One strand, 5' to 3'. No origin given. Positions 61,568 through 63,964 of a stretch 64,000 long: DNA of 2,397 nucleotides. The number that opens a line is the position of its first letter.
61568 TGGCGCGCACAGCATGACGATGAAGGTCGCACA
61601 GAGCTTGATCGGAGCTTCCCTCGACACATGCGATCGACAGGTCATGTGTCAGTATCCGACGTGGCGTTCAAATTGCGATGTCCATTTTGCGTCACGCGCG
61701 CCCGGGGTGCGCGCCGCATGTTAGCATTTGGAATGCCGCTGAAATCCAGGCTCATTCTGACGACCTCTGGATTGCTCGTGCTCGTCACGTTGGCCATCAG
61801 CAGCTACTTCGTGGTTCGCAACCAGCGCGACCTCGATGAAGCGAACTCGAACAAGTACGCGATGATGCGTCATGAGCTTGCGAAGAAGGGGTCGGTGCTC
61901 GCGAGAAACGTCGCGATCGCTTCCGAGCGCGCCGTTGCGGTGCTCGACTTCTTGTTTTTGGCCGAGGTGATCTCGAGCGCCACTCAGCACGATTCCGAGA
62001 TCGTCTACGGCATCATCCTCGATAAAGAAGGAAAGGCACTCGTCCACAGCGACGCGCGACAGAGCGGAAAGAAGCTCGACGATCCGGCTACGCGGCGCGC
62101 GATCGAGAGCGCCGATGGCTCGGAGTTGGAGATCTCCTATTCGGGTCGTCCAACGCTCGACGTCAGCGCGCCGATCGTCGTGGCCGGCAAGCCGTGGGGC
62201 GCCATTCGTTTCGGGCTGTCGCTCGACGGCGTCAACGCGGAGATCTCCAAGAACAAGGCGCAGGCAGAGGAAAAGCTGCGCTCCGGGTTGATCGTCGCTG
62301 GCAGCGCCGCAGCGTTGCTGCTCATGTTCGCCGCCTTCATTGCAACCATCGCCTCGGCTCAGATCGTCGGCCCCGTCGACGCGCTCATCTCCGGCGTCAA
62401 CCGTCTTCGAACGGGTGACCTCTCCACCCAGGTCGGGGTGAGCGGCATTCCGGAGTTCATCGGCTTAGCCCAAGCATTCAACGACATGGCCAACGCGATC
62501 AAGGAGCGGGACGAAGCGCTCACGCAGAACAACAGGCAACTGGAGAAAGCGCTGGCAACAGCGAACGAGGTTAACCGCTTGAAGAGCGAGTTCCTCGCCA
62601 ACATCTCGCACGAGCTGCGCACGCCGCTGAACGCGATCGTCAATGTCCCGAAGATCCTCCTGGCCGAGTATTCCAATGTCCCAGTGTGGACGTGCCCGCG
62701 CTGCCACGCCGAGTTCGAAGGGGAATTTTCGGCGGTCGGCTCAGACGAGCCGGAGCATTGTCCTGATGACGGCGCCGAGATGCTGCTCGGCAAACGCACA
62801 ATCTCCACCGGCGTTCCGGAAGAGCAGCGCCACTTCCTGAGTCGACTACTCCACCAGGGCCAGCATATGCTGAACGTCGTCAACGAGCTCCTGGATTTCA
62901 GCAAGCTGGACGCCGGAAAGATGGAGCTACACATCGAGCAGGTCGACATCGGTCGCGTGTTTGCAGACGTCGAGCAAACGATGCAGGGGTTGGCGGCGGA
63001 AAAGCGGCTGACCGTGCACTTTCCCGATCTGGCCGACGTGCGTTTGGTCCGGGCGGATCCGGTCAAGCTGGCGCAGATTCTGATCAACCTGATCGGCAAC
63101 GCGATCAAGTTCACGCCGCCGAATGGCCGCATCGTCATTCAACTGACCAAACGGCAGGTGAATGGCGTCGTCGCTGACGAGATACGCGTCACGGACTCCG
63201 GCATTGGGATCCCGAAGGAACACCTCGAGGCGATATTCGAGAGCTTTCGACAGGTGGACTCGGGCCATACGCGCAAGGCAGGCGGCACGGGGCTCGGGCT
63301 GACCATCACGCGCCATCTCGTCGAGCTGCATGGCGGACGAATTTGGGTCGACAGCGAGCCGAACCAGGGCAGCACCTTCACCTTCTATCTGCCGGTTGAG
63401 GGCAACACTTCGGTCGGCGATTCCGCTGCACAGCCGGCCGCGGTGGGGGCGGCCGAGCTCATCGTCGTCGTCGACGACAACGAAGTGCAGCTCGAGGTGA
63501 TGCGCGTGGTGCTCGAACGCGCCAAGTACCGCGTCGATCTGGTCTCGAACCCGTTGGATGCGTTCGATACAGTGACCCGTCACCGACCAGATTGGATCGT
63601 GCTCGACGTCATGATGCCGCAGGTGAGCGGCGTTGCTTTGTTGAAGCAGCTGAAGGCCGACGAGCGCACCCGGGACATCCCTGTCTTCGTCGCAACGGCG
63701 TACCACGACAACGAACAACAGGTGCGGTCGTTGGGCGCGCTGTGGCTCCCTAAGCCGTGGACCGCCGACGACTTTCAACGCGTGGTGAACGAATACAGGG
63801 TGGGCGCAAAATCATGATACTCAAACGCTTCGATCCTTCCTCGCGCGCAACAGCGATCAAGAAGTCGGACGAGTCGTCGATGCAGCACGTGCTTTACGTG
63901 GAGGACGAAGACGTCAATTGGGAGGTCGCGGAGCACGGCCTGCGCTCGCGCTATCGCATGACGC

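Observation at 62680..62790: Zinc-ribbon-like CxxC...HC insertion between H-box and ATPase domain of the hybrid histidine kinase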

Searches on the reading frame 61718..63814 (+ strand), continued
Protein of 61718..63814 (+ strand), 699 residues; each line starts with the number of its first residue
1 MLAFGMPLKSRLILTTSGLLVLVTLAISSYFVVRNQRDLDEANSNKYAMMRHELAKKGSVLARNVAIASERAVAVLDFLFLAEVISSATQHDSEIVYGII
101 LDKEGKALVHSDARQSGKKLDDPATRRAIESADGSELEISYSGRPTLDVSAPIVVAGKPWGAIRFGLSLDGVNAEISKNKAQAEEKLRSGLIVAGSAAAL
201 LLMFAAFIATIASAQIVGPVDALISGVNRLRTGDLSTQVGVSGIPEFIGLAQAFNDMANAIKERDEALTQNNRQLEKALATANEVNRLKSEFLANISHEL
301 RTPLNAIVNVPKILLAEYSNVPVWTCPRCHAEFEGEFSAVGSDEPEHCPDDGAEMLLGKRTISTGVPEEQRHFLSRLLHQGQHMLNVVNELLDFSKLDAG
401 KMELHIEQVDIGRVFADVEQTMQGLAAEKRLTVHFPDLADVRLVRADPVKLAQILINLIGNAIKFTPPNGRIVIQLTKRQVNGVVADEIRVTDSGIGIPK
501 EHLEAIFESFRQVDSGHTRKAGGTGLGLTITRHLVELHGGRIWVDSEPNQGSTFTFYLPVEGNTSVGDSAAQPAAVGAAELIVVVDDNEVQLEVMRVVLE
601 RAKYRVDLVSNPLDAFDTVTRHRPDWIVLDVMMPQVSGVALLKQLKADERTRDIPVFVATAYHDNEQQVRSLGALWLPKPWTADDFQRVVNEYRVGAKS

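Call 46: search_protein_families(library=ncbifam, proteins=[window:61718-63814:+, P0203], max_evalue=0.01)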
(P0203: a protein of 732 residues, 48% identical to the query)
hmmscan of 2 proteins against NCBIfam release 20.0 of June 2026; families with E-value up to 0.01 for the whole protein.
window:61718-63814:+ (699 aa): 150 families (the best 25 are shown)
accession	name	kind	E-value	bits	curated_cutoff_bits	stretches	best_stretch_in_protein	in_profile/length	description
NF008318.0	PRK11107.1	equivalog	3.6e-81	273.5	890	3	359-567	316-525/920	two-component sensor histidine kinase BarA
TIGR02956.1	TMAO_torS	equivalog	1.3e-78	265.1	676.5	2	364-693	492-819/967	TMAO reductase system sensor histidine kinase/response regulator TorS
NF041947.1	LuxQ_Vibrio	equivalog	6.6e-70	236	1200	2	368-666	504-808/843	quorum-sensing autoinducer 2 sensor kinase/phosphatase LuxQ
NF038297.2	hybrid_HK_HrmK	equivalog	7.4e-68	229.6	725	2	369-662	271-573/607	hybrid histidine kinase/response regulator HrmK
NF011874.0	PRK15347.1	equivalog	4.5e-64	216.9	852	3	367-562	429-616/921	two component system sensor kinase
NF033092.0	HK_WalK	equivalog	6.4e-63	213.2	725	3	371-560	409-594/594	cell wall metabolism sensor histidine kinase WalK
NF008302.0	PRK11091.1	equivalog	9.1e-60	202.7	838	2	363-662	310-609/779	aerobic respiration two-component sensor histidine kinase ArcB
NF046044.1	PnpS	equivalog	2.9e-59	201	400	2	368-559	204-390/390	two-component system histidine kinase PnpS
NF047465.1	hybrid_HK_LvrA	exception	5.2e-59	200.1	1200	3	365-570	232-432/819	hybrid histidine kinase/response regulator LvrA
NF047874.1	MASE3_PAS_HK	subfamily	8.2e-59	200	560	2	384-561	453-626/655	MASE3 domain-containing sensor histidine kinase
TIGR02966.1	phoR_proteo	equivalog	6e-52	176.7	334.2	2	366-557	146-332/333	phosphate regulon sensor histidine kinase PhoR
NF041832.1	near_NosP_CTERM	subfamily_domain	3.6e-50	171.1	400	1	368-681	40-357/370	NahK/ErcS family hybrid sensor histidine kinase/response regulator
NF045901.1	HisKinLetSLeg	equivalog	4.8e-47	160.5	1650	3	379-596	336-553/906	two-component system sensor histidine kinase LetS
NF040691.1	MtrAB_MtrB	equivalog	1.4e-46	159.6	450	2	382-569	319-501/507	MtrAB system histidine kinase MtrB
NF008099.0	PRK10841.1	equivalog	5.5e-46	156.8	920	3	368-563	502-693/949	two-component system sensor histidine kinase RcsC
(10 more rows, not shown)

P0203 (732 aa): 81 families (the best 25 are shown)
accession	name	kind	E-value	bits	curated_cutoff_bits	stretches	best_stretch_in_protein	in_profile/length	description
TIGR02956.1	TMAO_torS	equivalog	3.5e-64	217.4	676.5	2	530-729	496-689/967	TMAO reductase system sensor histidine kinase/response regulator TorS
NF008318.0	PRK11107.1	equivalog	3.2e-62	210.8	890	2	526-728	321-524/920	two-component sensor histidine kinase BarA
NF041947.1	LuxQ_Vibrio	equivalog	1.4e-57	195.2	1200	2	530-730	504-704/843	quorum-sensing autoinducer 2 sensor kinase/phosphatase LuxQ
NF038297.2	hybrid_HK_HrmK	equivalog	2.6e-56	191.5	725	2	531-730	271-465/607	hybrid histidine kinase/response regulator HrmK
NF046044.1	PnpS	equivalog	3.6e-56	190.9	400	2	528-721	202-390/390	two-component system histidine kinase PnpS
NF047874.1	MASE3_PAS_HK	subfamily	1.1e-54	186.4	560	2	545-729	452-631/655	MASE3 domain-containing sensor histidine kinase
NF011874.0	PRK15347.1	equivalog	1e-53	182.7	852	2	530-727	430-619/921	two component system sensor kinase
TIGR02966.1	phoR_proteo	equivalog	1.4e-48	165.6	334.2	2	528-719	146-332/333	phosphate regulon sensor histidine kinase PhoR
NF047465.1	hybrid_HK_LvrA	exception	4.2e-48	164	1200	2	530-727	235-427/819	hybrid histidine kinase/response regulator LvrA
NF008302.0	PRK11091.1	equivalog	1.4e-47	162.4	838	2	529-728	314-511/779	aerobic respiration two-component sensor histidine kinase ArcB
NF033092.0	HK_WalK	equivalog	1.6e-46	159.1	725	2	534-722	410-594/594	cell wall metabolism sensor histidine kinase WalK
NF008099.0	PRK10841.1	equivalog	2.8e-46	157.8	920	2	536-730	508-698/949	two-component system sensor histidine kinase RcsC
NF045901.1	HisKinLetSLeg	equivalog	3.7e-41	141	1650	2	531-726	326-522/906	two-component system sensor histidine kinase LetS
NF041832.1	near_NosP_CTERM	subfamily_domain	1e-39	136.7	400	2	531-730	41-233/370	NahK/ErcS family hybrid sensor histidine kinase/response regulator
NF040691.1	MtrAB_MtrB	equivalog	1.3e-38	133.3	450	2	549-726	324-496/507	MtrAB system histidine kinase MtrB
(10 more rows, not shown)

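Call 52: find_encoding_contigs(protein=P0172, flank=5000, max_places=1)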
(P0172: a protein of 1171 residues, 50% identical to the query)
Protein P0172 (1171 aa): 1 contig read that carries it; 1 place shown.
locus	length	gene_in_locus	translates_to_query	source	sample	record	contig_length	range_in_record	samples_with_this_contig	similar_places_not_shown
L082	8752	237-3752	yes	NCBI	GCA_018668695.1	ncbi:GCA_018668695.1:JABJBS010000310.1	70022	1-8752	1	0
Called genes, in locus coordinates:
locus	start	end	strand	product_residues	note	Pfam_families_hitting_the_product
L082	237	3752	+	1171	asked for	PF07494:Reg_prop (faint), PF07495:Y_Y_Y (faint), PF00512:HisKA (weak), PF02518:HATPase_c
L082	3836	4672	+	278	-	PF00072:Response_reg, PF07238:PilZ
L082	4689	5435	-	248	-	PF05099:TerB, PF00226:DnaJ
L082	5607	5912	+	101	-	-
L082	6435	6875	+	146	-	-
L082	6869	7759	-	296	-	PF13174:TPR_6 (faint)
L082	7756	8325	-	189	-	PF04542:Sigma70_r2, PF08281:Sigma70_r4_2, PF04545:Sigma70_r4 (faint)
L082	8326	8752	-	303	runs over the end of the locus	-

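Call 53: find_encoding_contigs(protein=P0169, flank=5000, max_places=1)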
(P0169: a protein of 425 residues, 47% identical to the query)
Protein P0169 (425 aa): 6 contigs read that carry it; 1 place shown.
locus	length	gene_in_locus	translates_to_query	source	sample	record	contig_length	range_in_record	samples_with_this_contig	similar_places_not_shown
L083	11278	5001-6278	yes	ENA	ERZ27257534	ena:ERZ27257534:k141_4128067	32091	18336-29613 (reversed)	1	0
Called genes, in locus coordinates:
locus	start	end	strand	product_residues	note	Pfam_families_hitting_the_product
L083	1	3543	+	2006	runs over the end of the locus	?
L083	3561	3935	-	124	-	PF13202:EF-hand_5 (faint), PF00036:EF-hand_1 (faint), PF13405:EF-hand_6 (faint), PF13499:EF-hand_7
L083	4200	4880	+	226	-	-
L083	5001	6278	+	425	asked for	PF00512:HisKA, PF02518:HATPase_c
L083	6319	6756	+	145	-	PF25056:DUF7793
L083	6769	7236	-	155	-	PF00072:Response_reg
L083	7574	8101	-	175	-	PF01663:Phosphodiest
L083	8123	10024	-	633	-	PF13379:NMT1_2, PF09084:NMT1 (weak), PF00691:OmpA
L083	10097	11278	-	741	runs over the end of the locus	PF01436:NHL (faint)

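Call 54: find_encoding_contigs(protein=P0233, flank=5000, max_places=1)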
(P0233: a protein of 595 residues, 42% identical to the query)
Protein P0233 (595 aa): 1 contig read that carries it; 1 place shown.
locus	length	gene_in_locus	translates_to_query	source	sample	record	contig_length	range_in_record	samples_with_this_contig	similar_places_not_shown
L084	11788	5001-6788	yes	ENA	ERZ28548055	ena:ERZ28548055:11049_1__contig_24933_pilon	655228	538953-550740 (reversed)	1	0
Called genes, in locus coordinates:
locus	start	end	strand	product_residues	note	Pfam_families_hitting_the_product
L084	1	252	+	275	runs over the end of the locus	PF01569:PAP2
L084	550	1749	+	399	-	PF00438:S-AdoMet_synt_N, PF02772:S-AdoMet_synt_M, PF02773:S-AdoMet_synt_C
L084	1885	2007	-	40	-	PF13442:Cytochrome_CBB3 (weak)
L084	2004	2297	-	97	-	PF13442:Cytochrome_CBB3 (weak)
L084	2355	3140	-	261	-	PF01432:Peptidase_M3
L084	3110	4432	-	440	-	PF19310:TOP_N, PF01432:Peptidase_M3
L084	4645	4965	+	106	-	PF07696:7TMR-DISMED2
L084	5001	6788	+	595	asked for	PF07696:7TMR-DISMED2, PF07695:7TMR-DISM_7TM, PF00512:HisKA (weak), PF02518:HATPase_c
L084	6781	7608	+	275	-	PF00072:Response_reg, PF07238:PilZ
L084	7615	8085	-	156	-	PF00892:EamA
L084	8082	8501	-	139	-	PF00892:EamA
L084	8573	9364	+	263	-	-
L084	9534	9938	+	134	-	-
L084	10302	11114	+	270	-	-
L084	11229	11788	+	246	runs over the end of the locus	-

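Call 55: find_encoding_contigs(protein=P0164, flank=5000, max_places=1)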
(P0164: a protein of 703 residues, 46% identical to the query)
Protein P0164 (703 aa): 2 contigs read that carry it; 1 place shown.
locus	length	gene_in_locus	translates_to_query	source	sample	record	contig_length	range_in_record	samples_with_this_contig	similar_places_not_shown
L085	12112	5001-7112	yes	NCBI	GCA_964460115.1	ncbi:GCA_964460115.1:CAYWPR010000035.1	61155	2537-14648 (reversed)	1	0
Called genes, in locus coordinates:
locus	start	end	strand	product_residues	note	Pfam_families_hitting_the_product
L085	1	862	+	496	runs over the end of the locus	PF16683:TGase_elicitor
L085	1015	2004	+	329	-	-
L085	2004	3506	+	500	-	PF03415:Peptidase_C11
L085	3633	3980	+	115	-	PF02406:MmoB_DmpM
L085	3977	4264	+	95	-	PF02332:Phenol_Hydrox (weak)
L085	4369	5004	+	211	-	PF02332:Phenol_Hydrox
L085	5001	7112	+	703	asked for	PF00989:PAS, PF08448:PAS_4, PF13188:PAS_8 (faint), PF13426:PAS_9, PF08447:PAS_3, PF00512:HisKA (weak), PF02518:HATPase_c, PF00072:Response_reg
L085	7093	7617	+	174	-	PF00072:Response_reg (weak)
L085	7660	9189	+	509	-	PF02332:Phenol_Hydrox, PF04945:YHS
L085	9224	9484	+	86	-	-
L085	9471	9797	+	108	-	PF00355:Rieske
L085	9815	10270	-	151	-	PF09912:DUF2141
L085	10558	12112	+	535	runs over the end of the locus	-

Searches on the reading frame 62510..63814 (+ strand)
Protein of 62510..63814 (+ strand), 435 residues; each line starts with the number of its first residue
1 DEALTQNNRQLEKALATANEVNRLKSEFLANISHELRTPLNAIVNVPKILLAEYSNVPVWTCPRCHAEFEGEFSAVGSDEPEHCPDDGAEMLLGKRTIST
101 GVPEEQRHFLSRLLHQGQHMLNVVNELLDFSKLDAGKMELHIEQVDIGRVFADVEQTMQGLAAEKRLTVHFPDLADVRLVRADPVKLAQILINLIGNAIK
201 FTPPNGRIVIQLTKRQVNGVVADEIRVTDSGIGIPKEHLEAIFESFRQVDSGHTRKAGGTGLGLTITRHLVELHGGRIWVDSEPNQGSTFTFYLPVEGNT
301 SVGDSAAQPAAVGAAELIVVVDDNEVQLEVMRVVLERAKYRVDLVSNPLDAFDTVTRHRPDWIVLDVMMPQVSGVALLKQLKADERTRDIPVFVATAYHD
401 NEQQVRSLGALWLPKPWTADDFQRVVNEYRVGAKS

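Call 37: predict_structure(alignment_id=A3)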
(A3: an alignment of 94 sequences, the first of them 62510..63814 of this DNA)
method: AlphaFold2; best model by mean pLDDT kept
length: 435 residues; sequences in the alignment: 94
mean_pLDDT: 90.1   pTM: 0.65
mean pLDDT of the five models: 90.1, 89.7, 89.3, 88.7, 87.6
residues with pLDDT >= 90: 289; 70-90: 124; 50-70: 10; < 50: 12
segments of 3 or more residues with pLDDT < 50: 301-312
pLDDT, mean of each block of 10 residues (from residue 1): 95 92 85 85 88 96 97 88 97 97 92 84 84 83 94 93 96 95 95 96 98 95 98 95 77 71 92 95 98 86 41 78 88 87 97 97 96 97 98 92 96 86 90 84
secondary structure, 60 per line:
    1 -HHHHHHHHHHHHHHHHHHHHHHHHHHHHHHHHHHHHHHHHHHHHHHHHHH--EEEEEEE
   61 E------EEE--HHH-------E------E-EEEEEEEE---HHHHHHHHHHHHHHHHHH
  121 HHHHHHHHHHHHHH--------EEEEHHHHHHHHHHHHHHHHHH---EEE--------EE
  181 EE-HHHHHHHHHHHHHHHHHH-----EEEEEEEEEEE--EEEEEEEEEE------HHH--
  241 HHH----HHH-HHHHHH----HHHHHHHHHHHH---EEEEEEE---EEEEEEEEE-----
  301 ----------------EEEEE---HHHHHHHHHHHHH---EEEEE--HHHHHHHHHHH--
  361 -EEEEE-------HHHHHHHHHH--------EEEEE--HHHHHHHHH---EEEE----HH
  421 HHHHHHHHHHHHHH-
elements in order: H2-51 E54-61 E68-70 E92-99 H103-134 E143-146 H147-164 E168-170 E179-182 H184-201 E207-217 E220-229 H252-257 H262-273 E277-283 E287-295 E317-321 H325-337 E341-345 H348-358 E362-366 H374-383 E392-396 H399-407 E411-414 H419-434

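Call 43: fold_search(model_id=the predicted structure, library=pdb)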
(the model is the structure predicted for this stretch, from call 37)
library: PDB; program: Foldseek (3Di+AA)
matches with E <= 10: 1585; with E <= 0.001: 826
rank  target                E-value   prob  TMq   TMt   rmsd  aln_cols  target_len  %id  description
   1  6rgy_B                4.5e-23  1.00  0.46  0.83   5.4       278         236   32  Revisiting pH-gated conformational switch. Complex HK853-RR468 pH 7.5 (released 2020-02-19)
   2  6rh0_A                6.7e-23  1.00  0.47  0.85   3.7       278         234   32  Revisiting pH-gated conformational switch. Complex HK853-RR468 pH 5.5 (released 2020-02-19)
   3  6rh0_B                1.8e-22  1.00  0.47  0.84   4.4       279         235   32  Revisiting pH-gated conformational switch. Complex HK853-RR468 pH 5.5 (released 2020-02-19)
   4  6rh8_A                1.9e-22  1.00  0.47  0.82   4.3       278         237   32  Revisiting pH-gated conformational switch. Complex HK853 mutant H260A -RR468 mutant D53A pH 5.3 (released 2020-02-19)
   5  4jav_A                3.3e-22  1.00  0.40  0.66   7.0       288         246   32  Structural basis of a rationally rewired protein-protein interface (HK853wt and RR468mutant V13P, L14I, I17M and N21V) (released 2013-09-04)
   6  3dge_A                3.5e-22  1.00  0.47  0.84   4.9       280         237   32  Structure of a histidine kinase-response regulator complex reveals insights into Two-component signaling and a novel c (released 2009-07-07)
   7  4jav_B                5.0e-22  1.00  0.46  0.76   4.1       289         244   31  Structural basis of a rationally rewired protein-protein interface (HK853wt and RR468mutant V13P, L14I, I17M and N21V) (released 2013-09-04)
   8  6rh7_A                5.2e-22  1.00  0.47  0.83   4.6       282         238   31  Revisiting pH-gated conformational switch. Complex HK853 mutant H260A -RR468 mutant D53A pH 7.5 (released 2020-02-19)
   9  6rgz_A                6.2e-22  1.00  0.47  0.84   4.3       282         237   31  Revisiting pH-gated conformational switch. Complex HK853-RR468 pH 6.5 (released 2020-02-19)
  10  6rgy_A                6.2e-22  1.00  0.46  0.82   4.6       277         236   32  Revisiting pH-gated conformational switch. Complex HK853-RR468 pH 7.5 (released 2020-02-19)
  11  6rh7_B                2.1e-21  1.00  0.47  0.83   4.6       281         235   31  Revisiting pH-gated conformational switch. Complex HK853 mutant H260A -RR468 mutant D53A pH 7.5 (released 2020-02-19)
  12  4jas_A                2.1e-21  1.00  0.46  0.81   4.5       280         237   31  Structural basis of a rationally rewired protein-protein interface (HK853mutant A268V, A271G, T275M, V294T and D297E a (released 2013-09-04)
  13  6rfv_B                5.1e-21  1.00  0.47  0.85   5.0       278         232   32  Revisiting pH-gated conformational switch. Complex HK853-RR468 pH 7 (released 2020-02-19)
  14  6rfv_A                6.5e-21  1.00  0.47  0.84   4.4       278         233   32  Revisiting pH-gated conformational switch. Complex HK853-RR468 pH 7 (released 2020-02-19)
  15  9a5d_A                8.1e-21  1.00  0.43  0.32   6.6       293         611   28  Integrative model of WALK-YYCH by crosslinking MS and deep learning (released 2024-09-18)
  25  6qrj                  2.3e-18  1.00  0.38  0.35  16.9       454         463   22  Crystal structure of ShkA full-length in complex with AMPPNP (released 2020-01-08)
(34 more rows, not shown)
